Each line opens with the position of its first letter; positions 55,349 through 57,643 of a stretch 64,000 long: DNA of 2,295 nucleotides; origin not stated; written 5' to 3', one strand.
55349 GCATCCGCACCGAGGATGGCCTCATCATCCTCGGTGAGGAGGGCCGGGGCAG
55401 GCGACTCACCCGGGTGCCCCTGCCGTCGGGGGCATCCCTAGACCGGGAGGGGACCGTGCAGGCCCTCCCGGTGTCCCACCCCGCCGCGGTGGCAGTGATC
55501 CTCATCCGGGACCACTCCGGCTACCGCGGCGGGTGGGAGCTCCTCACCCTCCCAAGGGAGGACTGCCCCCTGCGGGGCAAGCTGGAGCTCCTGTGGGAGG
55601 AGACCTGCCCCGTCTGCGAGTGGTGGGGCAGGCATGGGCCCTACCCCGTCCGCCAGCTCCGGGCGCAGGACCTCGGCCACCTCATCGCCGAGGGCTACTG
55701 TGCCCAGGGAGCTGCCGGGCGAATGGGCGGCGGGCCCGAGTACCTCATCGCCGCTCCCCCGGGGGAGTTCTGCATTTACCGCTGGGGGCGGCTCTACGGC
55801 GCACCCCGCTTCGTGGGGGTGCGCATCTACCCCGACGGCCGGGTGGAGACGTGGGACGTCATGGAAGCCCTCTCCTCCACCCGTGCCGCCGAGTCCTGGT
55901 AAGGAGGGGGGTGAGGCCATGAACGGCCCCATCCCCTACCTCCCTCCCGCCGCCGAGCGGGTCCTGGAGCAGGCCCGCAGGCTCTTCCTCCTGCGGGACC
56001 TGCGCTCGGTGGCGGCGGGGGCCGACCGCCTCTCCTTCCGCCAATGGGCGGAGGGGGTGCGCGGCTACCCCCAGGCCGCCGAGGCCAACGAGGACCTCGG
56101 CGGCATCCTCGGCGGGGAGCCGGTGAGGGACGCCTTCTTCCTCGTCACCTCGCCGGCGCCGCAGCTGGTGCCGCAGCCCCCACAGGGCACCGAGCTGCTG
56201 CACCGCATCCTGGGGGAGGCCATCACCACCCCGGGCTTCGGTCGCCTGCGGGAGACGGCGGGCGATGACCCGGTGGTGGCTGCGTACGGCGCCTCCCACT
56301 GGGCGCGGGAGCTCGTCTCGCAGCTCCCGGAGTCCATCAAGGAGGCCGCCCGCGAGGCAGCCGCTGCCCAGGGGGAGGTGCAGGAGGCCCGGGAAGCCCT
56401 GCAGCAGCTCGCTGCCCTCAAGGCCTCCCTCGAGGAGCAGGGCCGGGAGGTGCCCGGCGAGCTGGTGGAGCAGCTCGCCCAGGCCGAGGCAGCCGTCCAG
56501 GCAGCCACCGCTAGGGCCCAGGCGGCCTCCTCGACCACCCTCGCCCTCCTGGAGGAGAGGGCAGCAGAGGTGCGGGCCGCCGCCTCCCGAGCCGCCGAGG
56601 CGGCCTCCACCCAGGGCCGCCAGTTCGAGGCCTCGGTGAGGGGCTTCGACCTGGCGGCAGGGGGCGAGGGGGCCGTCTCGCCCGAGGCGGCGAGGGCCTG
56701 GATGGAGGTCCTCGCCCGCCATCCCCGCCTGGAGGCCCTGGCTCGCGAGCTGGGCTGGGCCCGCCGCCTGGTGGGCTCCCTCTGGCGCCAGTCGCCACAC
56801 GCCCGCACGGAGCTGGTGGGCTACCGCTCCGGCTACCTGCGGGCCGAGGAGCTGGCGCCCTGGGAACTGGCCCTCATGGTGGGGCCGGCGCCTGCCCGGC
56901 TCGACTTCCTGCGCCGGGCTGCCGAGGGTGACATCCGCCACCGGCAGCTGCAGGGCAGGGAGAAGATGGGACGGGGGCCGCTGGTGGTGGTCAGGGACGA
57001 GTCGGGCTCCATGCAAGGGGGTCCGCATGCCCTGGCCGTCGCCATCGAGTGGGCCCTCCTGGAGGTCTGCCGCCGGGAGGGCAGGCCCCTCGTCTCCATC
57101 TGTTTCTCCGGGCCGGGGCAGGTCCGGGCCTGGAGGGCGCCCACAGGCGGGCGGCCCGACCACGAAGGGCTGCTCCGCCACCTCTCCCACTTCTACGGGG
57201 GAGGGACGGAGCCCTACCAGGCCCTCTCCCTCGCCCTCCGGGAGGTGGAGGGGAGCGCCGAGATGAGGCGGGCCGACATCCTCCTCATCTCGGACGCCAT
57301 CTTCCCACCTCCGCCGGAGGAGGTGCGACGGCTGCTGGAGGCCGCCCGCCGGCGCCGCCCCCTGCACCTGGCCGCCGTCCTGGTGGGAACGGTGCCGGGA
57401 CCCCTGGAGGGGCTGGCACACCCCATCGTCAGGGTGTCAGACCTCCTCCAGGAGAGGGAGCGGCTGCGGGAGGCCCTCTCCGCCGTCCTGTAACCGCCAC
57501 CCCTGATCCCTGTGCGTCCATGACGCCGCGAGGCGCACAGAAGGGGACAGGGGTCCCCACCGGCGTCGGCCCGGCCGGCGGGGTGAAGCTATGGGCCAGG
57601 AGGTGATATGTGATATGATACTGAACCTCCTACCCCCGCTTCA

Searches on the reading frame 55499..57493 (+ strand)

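Call 10: search_protein_families(library=pfam, proteins=[window:55499-57493:+], max_evalue=0.01)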
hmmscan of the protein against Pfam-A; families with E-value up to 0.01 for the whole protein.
window:55499-57493:+ (664 aa): 2 families
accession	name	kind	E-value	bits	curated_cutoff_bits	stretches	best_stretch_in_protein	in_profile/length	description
PF13519.12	VWA_2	-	1.7e-05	25.8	27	1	495-600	1-106/107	von Willebrand factor type A domain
PF05762.20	VWA_CoxE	-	0.0053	16.6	26.4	0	559-619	116-178/222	VWA domain containing CoxE-like protein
